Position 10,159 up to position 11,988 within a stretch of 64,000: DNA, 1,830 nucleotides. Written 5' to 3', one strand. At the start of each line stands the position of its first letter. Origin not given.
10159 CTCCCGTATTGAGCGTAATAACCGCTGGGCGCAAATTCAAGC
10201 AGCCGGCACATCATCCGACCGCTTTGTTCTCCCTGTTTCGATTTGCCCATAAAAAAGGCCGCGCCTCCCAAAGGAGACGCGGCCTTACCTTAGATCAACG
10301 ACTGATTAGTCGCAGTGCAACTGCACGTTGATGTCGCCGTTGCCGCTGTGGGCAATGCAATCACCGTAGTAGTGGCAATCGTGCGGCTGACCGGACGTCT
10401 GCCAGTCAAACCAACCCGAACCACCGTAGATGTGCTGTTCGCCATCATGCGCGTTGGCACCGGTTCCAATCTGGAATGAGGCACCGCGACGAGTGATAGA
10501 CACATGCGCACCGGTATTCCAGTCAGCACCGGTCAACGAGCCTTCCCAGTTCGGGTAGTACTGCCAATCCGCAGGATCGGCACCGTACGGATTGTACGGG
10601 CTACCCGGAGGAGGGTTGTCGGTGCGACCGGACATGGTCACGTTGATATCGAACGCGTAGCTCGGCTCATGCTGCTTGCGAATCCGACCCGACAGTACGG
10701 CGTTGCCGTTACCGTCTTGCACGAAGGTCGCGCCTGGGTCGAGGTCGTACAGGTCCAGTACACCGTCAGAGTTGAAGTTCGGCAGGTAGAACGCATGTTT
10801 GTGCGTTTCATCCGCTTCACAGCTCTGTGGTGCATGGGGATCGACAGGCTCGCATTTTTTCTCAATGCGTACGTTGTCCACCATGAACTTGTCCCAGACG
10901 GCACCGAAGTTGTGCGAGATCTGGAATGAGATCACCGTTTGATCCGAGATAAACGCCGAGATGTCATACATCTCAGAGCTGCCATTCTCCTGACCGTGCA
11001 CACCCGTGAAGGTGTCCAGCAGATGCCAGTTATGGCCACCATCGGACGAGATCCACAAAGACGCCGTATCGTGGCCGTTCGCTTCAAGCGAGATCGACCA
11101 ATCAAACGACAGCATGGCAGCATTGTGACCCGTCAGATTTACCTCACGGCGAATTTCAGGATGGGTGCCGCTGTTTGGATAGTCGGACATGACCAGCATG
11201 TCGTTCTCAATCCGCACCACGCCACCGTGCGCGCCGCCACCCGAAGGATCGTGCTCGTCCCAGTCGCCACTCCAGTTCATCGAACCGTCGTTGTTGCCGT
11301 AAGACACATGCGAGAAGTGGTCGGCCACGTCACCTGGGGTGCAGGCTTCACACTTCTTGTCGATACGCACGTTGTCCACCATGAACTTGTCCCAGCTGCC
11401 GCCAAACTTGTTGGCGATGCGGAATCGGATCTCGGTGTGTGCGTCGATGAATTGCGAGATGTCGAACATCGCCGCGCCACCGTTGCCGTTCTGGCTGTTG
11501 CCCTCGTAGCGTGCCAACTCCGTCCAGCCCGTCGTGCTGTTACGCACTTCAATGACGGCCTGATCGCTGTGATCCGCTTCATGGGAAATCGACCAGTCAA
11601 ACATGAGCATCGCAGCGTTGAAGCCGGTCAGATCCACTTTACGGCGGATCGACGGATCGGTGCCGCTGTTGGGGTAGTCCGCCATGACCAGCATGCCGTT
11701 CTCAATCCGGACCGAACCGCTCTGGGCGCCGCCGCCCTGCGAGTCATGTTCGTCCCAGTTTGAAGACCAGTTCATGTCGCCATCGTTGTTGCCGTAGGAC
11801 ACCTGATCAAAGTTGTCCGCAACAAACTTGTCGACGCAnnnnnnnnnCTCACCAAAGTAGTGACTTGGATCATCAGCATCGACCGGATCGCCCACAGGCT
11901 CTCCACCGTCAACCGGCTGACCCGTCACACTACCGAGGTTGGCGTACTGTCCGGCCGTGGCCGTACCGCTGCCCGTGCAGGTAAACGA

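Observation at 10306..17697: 7.4-kb single gene encoding a mosaic adhesin-like protein, divergent from the EPS operon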

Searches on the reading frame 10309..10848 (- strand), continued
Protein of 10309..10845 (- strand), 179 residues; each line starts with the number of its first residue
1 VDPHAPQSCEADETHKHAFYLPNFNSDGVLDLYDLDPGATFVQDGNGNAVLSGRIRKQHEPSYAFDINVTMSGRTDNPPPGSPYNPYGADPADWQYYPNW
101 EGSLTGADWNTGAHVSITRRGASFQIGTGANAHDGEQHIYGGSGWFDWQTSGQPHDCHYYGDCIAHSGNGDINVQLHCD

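Call 66: search_protein_families(library=ncbifam, proteins=[P0195, P0203, P0209, P0212, P0213, P0215, window:10309-10848:-], max_evalue=1)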
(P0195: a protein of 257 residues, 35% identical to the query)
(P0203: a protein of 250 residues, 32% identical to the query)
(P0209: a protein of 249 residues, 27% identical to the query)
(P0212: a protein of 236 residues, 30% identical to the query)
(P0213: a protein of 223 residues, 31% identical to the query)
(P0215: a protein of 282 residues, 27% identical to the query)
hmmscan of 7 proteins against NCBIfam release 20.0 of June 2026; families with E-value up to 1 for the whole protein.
P0195 (257 aa): 11 families
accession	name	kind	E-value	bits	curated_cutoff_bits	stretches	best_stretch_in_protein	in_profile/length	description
NF033554.9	floc_PepA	equivalog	2.9e-08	33.8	80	1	209-253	216-259/261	flocculation-associated PEP-CTERM protein PepA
NF038125.1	PEP_CTERM_THxN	subfamily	1.8e-05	24.4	85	1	228-253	219-245/246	THxN family PEP-CTERM protein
NF038129.1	PEP_NF038129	equivalog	0.00011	22.2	65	1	180-249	118-189/194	NF038129 family PEP-CTERM protein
TIGR02595.1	PEP_CTERM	domain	0.00044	20.9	16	1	231-251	1-20/24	PEP-CTERM sorting domain-containing protein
NF041538.1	PEP_EDSA_1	subfamily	0.00049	19.8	100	1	227-251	281-304/307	EDSAP-1 family PEP-CTERM protein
NF038120.1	PEP_CTERM_QFxxD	subfamily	0.0024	17.8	80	1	225-251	187-213/215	NF038120 family PEP-CTERM protein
NF041927.1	Xrt_dep_XDP1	equivalog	0.0071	16.4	125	1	229-252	217-240/242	exosortase-dependent surface protein XDP1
NF038126.1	PEP_CTERM_FxDxF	subfamily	0.0075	16.5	50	1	218-250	133-160/165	FxDxF family PEP-CTERM protein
NF033947.0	PEP-cistern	hypoth_equivalog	0.015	15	60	1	213-251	154-193/195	cistern family PEP-CTERM protein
NF038118.1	PEP_CTERM_CCXG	equivalog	0.073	12.7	90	1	218-251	163-196/199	CCXG family PEP-CTERM protein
NF038119.1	PEP_CTERM_MHFG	equivalog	0.18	12.1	100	1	219-248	224-253/260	MHFG family PEP-CTERM protein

P0203 (250 aa): 10 families
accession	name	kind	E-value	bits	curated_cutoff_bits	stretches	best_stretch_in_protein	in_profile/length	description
NF033554.9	floc_PepA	equivalog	1.5e-06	28.2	80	1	213-247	227-261/261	flocculation-associated PEP-CTERM protein PepA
NF038125.1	PEP_CTERM_THxN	subfamily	3.3e-05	23.6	85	1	216-246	215-246/246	THxN family PEP-CTERM protein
NF041538.1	PEP_EDSA_1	subfamily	0.00012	21.9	100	1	223-246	284-307/307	EDSAP-1 family PEP-CTERM protein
TIGR02595.1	PEP_CTERM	domain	0.00049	20.7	16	1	223-246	1-24/24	PEP-CTERM sorting domain-containing protein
NF038129.1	PEP_NF038129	equivalog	0.0023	17.8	65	1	201-245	152-193/194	NF038129 family PEP-CTERM protein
NF038126.1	PEP_CTERM_FxDxF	subfamily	0.017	15.4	50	1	217-246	136-165/165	FxDxF family PEP-CTERM protein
NF041927.1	Xrt_dep_XDP1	equivalog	0.074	13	125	1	221-246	217-242/242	exosortase-dependent surface protein XDP1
TIGR03778.1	VPDSG_CTERM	subfamily_domain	0.097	12.8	22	1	228-243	7-22/24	VPDSG-CTERM sorting domain-containing protein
NF038119.1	PEP_CTERM_MHFG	equivalog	0.1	12.9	100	1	211-246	224-259/260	MHFG family PEP-CTERM protein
NF038120.1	PEP_CTERM_QFxxD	subfamily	0.1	12.4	80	1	217-240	187-210/215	NF038120 family PEP-CTERM protein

P0209 (249 aa): 17 families
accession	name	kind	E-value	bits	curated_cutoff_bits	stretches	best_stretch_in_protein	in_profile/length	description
NF033554.9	floc_PepA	equivalog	4e-13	49.8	80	1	71-246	139-261/261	flocculation-associated PEP-CTERM protein PepA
NF038126.1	PEP_CTERM_FxDxF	subfamily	2e-08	34.7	50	1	169-245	97-165/165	FxDxF family PEP-CTERM protein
TIGR02595.1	PEP_CTERM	domain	3.6e-08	33.7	16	1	222-245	1-24/24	PEP-CTERM sorting domain-containing protein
NF041538.1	PEP_EDSA_1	subfamily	2e-07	31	100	1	215-245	278-307/307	EDSAP-1 family PEP-CTERM protein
NF038129.1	PEP_NF038129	equivalog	2.3e-07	30.9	65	1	216-245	165-194/194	NF038129 family PEP-CTERM protein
NF038125.1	PEP_CTERM_THxN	subfamily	1.1e-06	28.4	85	1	214-245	216-246/246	THxN family PEP-CTERM protein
NF038120.1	PEP_CTERM_QFxxD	subfamily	3.1e-06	27.2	80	1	216-244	187-213/215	NF038120 family PEP-CTERM protein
NF041927.1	Xrt_dep_XDP1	equivalog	3.2e-06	27.3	125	1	220-244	217-241/242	exosortase-dependent surface protein XDP1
NF038119.1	PEP_CTERM_MHFG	equivalog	2.3e-05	24.9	100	1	208-246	222-260/260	MHFG family PEP-CTERM protein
NF033947.0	PEP-cistern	hypoth_equivalog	7.6e-05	22.5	60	1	204-244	151-195/195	cistern family PEP-CTERM protein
NF038118.1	PEP_CTERM_CCXG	equivalog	0.00033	20.4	90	1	217-245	171-199/199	CCXG family PEP-CTERM protein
TIGR03901.2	MYXO-CTERM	domain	0.0018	18.6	20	1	224-245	15-34/34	MYXO-CTERM sorting domain-containing protein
NF038124.1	PEP_CTERM_TLD_A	exception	0.0027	17.3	100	1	220-245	209-234/235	PEP_CTERM-anchored TLD domain-containing protein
NF038130.1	PEP_NF038130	equivalog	0.01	15.5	60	1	219-242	260-283/283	NF038130 family PEP-CTERM protein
NF035944.1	PEPxxWA-CTERM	domain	0.014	15.3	35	1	222-245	1-24/24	PEPxxWA-CTERM sorting domain-containing protein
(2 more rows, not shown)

P0212 (236 aa): 14 families
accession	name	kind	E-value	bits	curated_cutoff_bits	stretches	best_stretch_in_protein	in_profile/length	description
TIGR02595.1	PEP_CTERM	domain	3.5e-06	27.5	16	1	209-231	1-23/24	PEP-CTERM sorting domain-containing protein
NF033554.9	floc_PepA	equivalog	7.6e-06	25.9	80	1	127-232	177-260/261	flocculation-associated PEP-CTERM protein PepA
NF038125.1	PEP_CTERM_THxN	subfamily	1.2e-05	25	85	1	199-231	213-245/246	THxN family PEP-CTERM protein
NF038129.1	PEP_NF038129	equivalog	3.7e-05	23.7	65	1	148-230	116-192/194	NF038129 family PEP-CTERM protein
NF038120.1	PEP_CTERM_QFxxD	subfamily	0.00068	19.6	80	1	207-230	191-214/215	NF038120 family PEP-CTERM protein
NF041538.1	PEP_EDSA_1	subfamily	0.0012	18.6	100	1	201-230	278-307/307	EDSAP-1 family PEP-CTERM protein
NF033947.0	PEP-cistern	hypoth_equivalog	0.0019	18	60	1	193-230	157-194/195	cistern family PEP-CTERM protein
NF041927.1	Xrt_dep_XDP1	equivalog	0.018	15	125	1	205-230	216-241/242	exosortase-dependent surface protein XDP1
NF038118.1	PEP_CTERM_CCXG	equivalog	0.028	14.1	90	1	208-232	175-199/199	CCXG family PEP-CTERM protein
TIGR03901.2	MYXO-CTERM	domain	0.035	14.5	20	1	204-232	8-34/34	MYXO-CTERM sorting domain-containing protein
NF035944.1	PEPxxWA-CTERM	domain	0.055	13.4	35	1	209-230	1-24/24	PEPxxWA-CTERM sorting domain-containing protein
NF038119.1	PEP_CTERM_MHFG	equivalog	0.17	12.2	100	1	206-231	233-258/260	MHFG family PEP-CTERM protein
NF058582.1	Microco_LAVTG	domain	0.2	11.8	27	1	204-230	5-33/34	LAVTG motif-containing sortase-dependent surface protein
NF038126.1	PEP_CTERM_FxDxF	subfamily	0.23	11.7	50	1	207-230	140-165/165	FxDxF family PEP-CTERM protein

P0213 (223 aa): 1 family
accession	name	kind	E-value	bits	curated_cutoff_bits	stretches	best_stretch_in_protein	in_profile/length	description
TIGR03778.1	VPDSG_CTERM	subfamily_domain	8.7e-08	32.1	22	1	198-221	1-24/24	VPDSG-CTERM sorting domain-containing protein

P0215 (282 aa): 4 families
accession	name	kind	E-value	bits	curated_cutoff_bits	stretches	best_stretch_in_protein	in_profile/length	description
TIGR03778.1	VPDSG_CTERM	subfamily_domain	5.9e-08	32.6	22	1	255-278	1-24/24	VPDSG-CTERM sorting domain-containing protein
NF033554.9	floc_PepA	equivalog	0.0085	15.9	80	1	244-279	226-260/261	flocculation-associated PEP-CTERM protein PepA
TIGR03370.1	VPLPA-CTERM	domain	0.052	13.6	25.35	1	262-279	7-24/25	VPLPA-CTERM sorting domain-containing protein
TIGR02595.1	PEP_CTERM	domain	0.99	10.4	16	1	255-279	1-23/24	PEP-CTERM sorting domain-containing protein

seq(180 aa): 0 families

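Call 76: fold_search(model_id=the predicted structure, library=viral)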
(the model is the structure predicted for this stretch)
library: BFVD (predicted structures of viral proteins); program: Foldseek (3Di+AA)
matches with E <= 10: 203; with E <= 0.001: 0
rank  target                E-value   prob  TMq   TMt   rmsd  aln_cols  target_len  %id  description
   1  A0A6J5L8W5            5.5e-02  0.99  0.50  0.51   6.3       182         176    4  Uncharacterized protein [uncultured Caudovirales phage]
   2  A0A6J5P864            2.9e-01  0.85  0.45  0.49   5.7       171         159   10  Uncharacterized protein [uncultured Caudovirales phage]
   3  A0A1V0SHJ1            3.1e-01  0.08  0.20  0.10  20.7       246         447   10  Uncharacterized protein [Klosneuvirus KNV1]
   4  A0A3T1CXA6            5.4e-01  0.11  0.26  0.25  11.5       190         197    4  Uncharacterized protein [Acanthamoeba castellanii medusavirus J1]
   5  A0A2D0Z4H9            6.7e-01  0.20  0.28  0.30  14.2       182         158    8  Single stranded DNA-binding protein [Vibrio phage JSF9]
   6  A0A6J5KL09            7.8e-01  0.06  0.17  0.04  21.9       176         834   10  Parallel beta-helix repeat [uncultured Caudovirales phage]
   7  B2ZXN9                8.2e-01  0.54  0.46  0.28   6.3       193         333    8  Uncharacterized protein [Ralstonia phage phiRSL1]
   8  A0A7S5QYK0            9.6e-01  0.07  0.19  0.23  13.2       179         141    9  (no name in the UniProt tables at hand)
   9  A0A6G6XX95            1.0e+00  0.57  0.46  0.48   5.8       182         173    8  (no name in the UniProt tables at hand)
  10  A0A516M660            1.0e+00  0.03  0.14  0.07  16.1       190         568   10  (no name in the UniProt tables at hand)
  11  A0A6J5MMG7            1.1e+00  0.04  0.19  0.06  13.0       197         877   11  Uncharacterized protein [uncultured Caudovirales phage]
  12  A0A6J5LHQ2            1.1e+00  0.04  0.21  0.21  17.2       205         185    7  Uncharacterized protein [uncultured Caudovirales phage]
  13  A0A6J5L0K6            1.1e+00  0.04  0.17  0.07  15.4       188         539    9  Uncharacterized protein [uncultured Caudovirales phage]
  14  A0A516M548            1.2e+00  0.04  0.17  0.10  14.1       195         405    9  (no name in the UniProt tables at hand)
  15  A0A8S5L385            1.3e+00  0.01  0.13  0.07  22.1       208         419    5  Maturation protein [ssRNA phage Zoerhiza.3_2]
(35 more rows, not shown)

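Call 81: list_cluster_members(proteins=[P0045, P0047, P0055, P0088, P0140, P0175, P0085, P0065, P0101, P0146])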
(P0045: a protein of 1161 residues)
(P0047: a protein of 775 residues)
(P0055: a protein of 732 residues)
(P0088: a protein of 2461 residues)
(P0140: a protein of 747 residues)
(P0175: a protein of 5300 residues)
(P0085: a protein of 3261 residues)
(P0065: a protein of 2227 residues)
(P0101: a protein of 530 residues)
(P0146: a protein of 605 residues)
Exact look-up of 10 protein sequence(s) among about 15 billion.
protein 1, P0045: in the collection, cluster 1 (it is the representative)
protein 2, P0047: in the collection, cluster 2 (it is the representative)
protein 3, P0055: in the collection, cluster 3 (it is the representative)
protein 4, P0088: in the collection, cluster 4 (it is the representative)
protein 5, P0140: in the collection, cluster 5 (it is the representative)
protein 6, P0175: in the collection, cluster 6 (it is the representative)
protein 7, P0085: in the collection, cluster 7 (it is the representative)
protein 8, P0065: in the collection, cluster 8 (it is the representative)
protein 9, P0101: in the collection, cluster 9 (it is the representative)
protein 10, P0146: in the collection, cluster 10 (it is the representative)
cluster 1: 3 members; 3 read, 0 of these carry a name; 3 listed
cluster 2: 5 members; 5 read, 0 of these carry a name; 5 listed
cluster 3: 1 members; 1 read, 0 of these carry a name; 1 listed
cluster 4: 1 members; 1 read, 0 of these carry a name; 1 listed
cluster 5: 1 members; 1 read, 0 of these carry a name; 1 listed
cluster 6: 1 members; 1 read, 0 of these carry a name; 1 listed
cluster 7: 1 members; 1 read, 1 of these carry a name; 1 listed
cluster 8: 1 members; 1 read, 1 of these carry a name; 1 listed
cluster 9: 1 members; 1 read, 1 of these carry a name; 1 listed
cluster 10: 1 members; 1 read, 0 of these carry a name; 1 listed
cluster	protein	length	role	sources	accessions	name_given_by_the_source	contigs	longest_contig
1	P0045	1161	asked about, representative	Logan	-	-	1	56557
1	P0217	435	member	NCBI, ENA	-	-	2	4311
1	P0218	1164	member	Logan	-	-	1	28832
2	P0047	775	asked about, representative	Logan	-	-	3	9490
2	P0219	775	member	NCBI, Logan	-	-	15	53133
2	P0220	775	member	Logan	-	-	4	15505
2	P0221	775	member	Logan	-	-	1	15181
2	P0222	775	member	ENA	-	-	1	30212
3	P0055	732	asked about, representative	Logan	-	-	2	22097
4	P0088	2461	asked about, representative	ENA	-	-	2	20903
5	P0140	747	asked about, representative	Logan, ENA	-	-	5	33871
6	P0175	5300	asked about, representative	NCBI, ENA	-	-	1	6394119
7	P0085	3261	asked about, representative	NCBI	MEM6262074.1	MAG: LamG-like jellyroll fold domain-containing protein [Bacteroidota bacterium]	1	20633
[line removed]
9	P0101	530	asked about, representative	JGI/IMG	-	hypothetical protein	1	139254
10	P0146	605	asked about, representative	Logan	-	-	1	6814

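Call 82: find_encoding_contigs(protein=P0209, flank=10000, max_places=2)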
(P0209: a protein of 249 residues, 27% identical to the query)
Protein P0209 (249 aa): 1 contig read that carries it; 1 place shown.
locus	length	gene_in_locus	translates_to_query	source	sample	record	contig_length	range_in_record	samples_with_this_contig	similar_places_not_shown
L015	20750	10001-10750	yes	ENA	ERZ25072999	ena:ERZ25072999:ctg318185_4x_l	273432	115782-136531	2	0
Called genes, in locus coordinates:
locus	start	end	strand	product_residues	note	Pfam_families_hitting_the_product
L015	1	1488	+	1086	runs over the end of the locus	PF00989:PAS, PF13426:PAS_9, PF08447:PAS_3, PF08448:PAS_4, PF13426:PAS_9, PF01590:GAF, PF13185:GAF_2, PF00512:HisKA, +6 more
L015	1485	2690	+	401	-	PF00072:Response_reg, PF07228:SpoIIE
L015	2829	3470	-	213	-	PF07638:Sigma70_ECF (weak), PF08281:Sigma70_r4_2, PF04545:Sigma70_r4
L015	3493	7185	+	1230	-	PF00069:Pkinase, PF07714:PK_Tyr_Ser-Thr, PF23381:Beta-prop_IFT122_1st, PF25174:Beta-prop_THOC3, PF23381:Beta-prop_IFT122_1st, PF25175:Beta-prop_WDR5, PF25173:Beta-prop_WDR3_1st, PF23393:Beta-prop_WDR90_POC16_2nd, +35 more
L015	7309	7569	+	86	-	PF04023:FeoA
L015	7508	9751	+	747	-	PF01926:MMR_HSR1, PF02421:FeoB_N, PF07670:Gate, PF07664:FeoB_C, PF07670:Gate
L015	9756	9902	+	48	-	PF12669:FeoB_associated (weak)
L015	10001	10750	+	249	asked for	PF07589:PEP_exosort_dom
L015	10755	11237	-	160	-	PF00293:NUDIX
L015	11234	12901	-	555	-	-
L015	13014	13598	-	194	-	PF10517:DM13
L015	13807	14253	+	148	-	PF09055:Sod_Ni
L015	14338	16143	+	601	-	PF03600:CitMHS, PF00939:Na_sulph_symp, PF02080:TrkA_C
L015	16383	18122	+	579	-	-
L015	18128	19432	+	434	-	-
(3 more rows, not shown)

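Call 83: find_encoding_contigs(protein=P0203, flank=10000, max_places=2)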
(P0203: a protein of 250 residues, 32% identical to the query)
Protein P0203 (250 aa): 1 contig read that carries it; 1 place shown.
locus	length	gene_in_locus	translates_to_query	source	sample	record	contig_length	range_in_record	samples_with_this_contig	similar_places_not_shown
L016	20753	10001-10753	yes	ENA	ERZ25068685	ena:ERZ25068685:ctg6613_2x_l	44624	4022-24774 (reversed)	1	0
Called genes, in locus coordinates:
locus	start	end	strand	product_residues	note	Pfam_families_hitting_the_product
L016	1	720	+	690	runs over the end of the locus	PF00456:Transketolase_N, PF02779:Transket_pyr, PF22613:Transketolase_C_1, PF02780:Transketolase_C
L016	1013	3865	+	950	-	PF00923:TAL_FSA, PF00342:PGI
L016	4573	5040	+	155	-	-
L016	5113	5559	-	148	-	PF02781:G6PD_C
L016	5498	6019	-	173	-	PF02781:G6PD_C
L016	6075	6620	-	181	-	PF00479:G6PD_N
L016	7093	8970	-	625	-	PF19291:TREH_N, PF00723:Glyco_hydro_15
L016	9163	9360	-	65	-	-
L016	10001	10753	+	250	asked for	PF07589:PEP_exosort_dom (weak)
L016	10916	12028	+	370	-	PF01636:APH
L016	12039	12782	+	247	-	PF00483:NTP_transferase, PF12804:NTP_transf_3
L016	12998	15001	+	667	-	PF08448:PAS_4, PF13426:PAS_9, PF13185:GAF_2, PF01590:GAF (weak), PF00989:PAS, PF08448:PAS_4, PF13426:PAS_9, PF00990:GGDEF, +3 more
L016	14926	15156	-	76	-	-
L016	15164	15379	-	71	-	-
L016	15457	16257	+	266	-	PF00691:OmpA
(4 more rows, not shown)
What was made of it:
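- Tried and rejected: It was uninformative (calls 82, 83).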

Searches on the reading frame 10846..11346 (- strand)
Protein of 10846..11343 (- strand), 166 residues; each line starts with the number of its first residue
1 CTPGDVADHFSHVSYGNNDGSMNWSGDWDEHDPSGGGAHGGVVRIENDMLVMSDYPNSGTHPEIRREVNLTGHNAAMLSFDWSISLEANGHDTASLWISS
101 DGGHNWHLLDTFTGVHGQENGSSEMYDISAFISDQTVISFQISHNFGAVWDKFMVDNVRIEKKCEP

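Call 9: search_protein_families(library=pfam, proteins=[window:10846-11343:-], max_evalue=10)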
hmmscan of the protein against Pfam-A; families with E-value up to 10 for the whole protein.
seq(166 aa): 3 families
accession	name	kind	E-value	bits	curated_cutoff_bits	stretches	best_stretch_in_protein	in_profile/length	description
PF02012.26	BNR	-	0.00018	21.4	27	2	97-108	1-12/12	BNR/Asp-box repeat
PF20773.4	InhA-like_MAM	-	0.00048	20.1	26.9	1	62-161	51-163/191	Immune inhibitor A-like, MAM domain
PF21471.3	Reelin_subrepeat-B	-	0.0074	16.5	27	1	70-160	32-126/127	Reelin subrepeat B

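Call 31: predict_structure(alignment_id=A2)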
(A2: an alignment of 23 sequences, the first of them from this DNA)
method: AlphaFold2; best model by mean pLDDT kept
length: 166 residues; sequences in the alignment: 23
mean_pLDDT: 94.2   pTM: 0.90
mean pLDDT of the five models: 94.2, 93.6, 93.3, 93.2, 92.4
residues with pLDDT >= 90: 139; 70-90: 26; 50-70: 1; < 50: 0
segments of 3 or more residues with pLDDT < 50: none
pLDDT, mean of each block of 10 residues (from residue 1): 90 94 96 89 95 92 96 96 95 96 98 90 97 98 91 96 91
secondary structure, 60 per line:
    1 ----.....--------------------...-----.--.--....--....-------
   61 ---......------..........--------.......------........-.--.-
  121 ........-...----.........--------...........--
elements in order: E5-9 E30-32 E44-47 E50-53 E64-69 E76-85 E94-100 E107-114 E121-128 E137-145 E154-164

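Call 35: fold_search(model_id=the predicted structure, library=pdb)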
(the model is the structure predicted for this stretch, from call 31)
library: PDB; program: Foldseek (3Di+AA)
matches with E <= 10: 1858; with E <= 0.001: 239
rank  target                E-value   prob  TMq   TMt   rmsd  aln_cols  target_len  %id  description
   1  6nk2_B                2.0e-06  1.00  0.50  0.47   6.7       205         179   15  EphA2 LBD in complex with bA-WLA-YRPK bio peptide (released 2019-05-01)
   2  8a28_A                2.2e-06  1.00  0.51  0.25   8.7       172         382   16  Structure of the astacin zymogen of LAST-MAM from Limulus polyphemus (released 2022-10-19)
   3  6nk2_A                2.4e-06  1.00  0.53  0.50   6.6       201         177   14  EphA2 LBD in complex with bA-WLA-YRPK bio peptide (released 2019-05-01)
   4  6njz_A                3.9e-06  1.00  0.51  0.48   4.9       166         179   14  EphA2 LBD in complex with YSA-GSGSK-bio peptide (released 2019-05-01)
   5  6nk1_B                3.9e-06  1.00  0.51  0.49   6.7       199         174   12  EphA2 LBD in complex with bA-WLA-YRPKbio peptide (released 2019-05-01)
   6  3skj_E                4.3e-06  1.00  0.47  0.44   5.5       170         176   15  Structural And Functional Characterization of an Agonistic Anti-Human EphA2 Monoclonal Antibody (released 2011-08-31)
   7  3czu_A                4.5e-06  1.00  0.41  0.40   7.3       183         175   11  Crystal structure of the human ephrin A2- ephrin A1 complex (released 2008-08-12)
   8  3nru_D                6.6e-06  1.00  0.49  0.50   6.4       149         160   12  Ligand binding domain of EPHA7 (released 2010-12-08)
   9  6nk0_A                7.0e-06  1.00  0.52  0.49   5.5       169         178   15  EphA2 LBD in complex with bA-WLA-Yam peptide (released 2019-05-01)
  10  2e26_A                7.4e-06  1.00  0.58  0.16   7.3       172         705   15  Crystal structure of two repeat fragment of reelin (released 2007-05-22)
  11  3nru_J                8.2e-06  1.00  0.48  0.49   5.1       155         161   10  Ligand binding domain of EPHA7 (released 2010-12-08)
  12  6njz_B                8.2e-06  1.00  0.48  0.45   5.4       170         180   14  EphA2 LBD in complex with YSA-GSGSK-bio peptide (released 2019-05-01)
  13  6nkp_B                8.7e-06  1.00  0.49  0.46   5.2       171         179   15  EphA2 LBD in complex with bA-WLA-YSKbio peptide (released 2019-05-01)
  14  8xmz_A                9.1e-06  1.00  0.48  0.56   4.9       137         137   12  Crystal structure of a novel porphyran-binding carbohydrate binding module (released 2024-01-17)
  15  3wso_A                9.1e-06  1.00  0.43  0.32   8.7       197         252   11  Crystal structure of the Skp1-FBG3 complex (released 2015-03-25)
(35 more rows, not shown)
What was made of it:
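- On Fibrillar adhesin (class definition: repeat stalk + adhesive domain + surface anchor): X has a lectin/MAM-type fold (call 35).
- On MAM / InhA-like MAM (PF20773): Foldseek hits to LAST-MAM (8a28), meprin MAM and EphA2 LBD at E 2e-6 to 2e-5, probability 1.00 (call 35), using a model with pLDDT 94 (call 31).
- Closest known: MAM / InhA-like MAM / gingipain 'cleaved adhesin' / CBM4 jelly-roll domains. Same: The X domain has this fold (Foldseek probability 1.00, E 2e-6 to 3e-5, TM ~0.5; call 35).
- It matches MAM, ephrin-LBD, CBM4, a porphyran-binding CBM and gingipain adhesin domains at E ~2e-6 (call 35). X resembles both CBMs and protein-binding MAM and ephrin domains (call 35).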

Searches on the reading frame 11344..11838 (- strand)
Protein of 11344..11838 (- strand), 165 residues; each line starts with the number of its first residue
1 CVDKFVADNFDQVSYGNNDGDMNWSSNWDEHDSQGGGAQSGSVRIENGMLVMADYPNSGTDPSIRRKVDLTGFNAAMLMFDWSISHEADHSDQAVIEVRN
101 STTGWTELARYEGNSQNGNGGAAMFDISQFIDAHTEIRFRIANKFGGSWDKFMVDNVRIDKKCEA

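Call 9: search_protein_families(library=pfam, proteins=[window:11344-11838:-], max_evalue=10)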
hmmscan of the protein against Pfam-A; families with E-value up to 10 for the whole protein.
seq(165 aa): 1 family
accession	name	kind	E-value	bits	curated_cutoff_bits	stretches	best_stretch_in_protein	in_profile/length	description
PF20773.4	InhA-like_MAM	-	0.0015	18.5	26.9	1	63-160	52-163/191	Immune inhibitor A-like, MAM domain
